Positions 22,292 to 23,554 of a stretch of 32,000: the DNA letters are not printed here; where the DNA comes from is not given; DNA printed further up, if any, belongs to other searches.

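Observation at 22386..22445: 15-bp tandem repeat with an embedded 8-bp palindrome runs straight into the start codon of OMP paralog 1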

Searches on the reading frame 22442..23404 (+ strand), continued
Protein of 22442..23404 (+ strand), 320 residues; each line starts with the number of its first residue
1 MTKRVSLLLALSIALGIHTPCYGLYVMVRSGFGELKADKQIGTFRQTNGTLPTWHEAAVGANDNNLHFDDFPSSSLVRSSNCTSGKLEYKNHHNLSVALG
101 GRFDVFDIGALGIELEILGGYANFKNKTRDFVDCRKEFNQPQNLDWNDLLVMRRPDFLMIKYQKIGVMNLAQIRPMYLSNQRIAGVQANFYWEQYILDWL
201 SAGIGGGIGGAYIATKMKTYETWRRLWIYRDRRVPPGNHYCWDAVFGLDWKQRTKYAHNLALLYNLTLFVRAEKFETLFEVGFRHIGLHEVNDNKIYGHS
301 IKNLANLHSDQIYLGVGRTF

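Call 83: search_protein_families(library=pfam, alignment_id=A1, max_evalue=1)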
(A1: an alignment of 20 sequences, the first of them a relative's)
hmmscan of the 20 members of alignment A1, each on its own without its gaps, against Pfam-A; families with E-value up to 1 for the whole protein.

A. member 1, P0001 (320 aa): 1 family
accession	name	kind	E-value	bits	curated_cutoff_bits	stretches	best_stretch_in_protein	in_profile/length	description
PF21025.2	Fapy_DNA_glyco_C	-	0.13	12.6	27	0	227-256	13-42/49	Formamidopyrimidine-DNA glycosylase C-terminal domain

B. families by the number of members that match (of 20 scanned): 4 families
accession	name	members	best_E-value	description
PF21276.3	ZNF512_C2HC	1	0.014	Zinc finger protein 512, C2HC zinc finger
PF05990.18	DUF900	1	0.069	Alpha/beta hydrolase of unknown function (DUF900)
PF21025.2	Fapy_DNA_glyco_C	1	0.13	Formamidopyrimidine-DNA glycosylase C-terminal domain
PF23092.1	Ubiquitin_6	1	0.26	Neuron navigator 1-like, ubiquitin-like domain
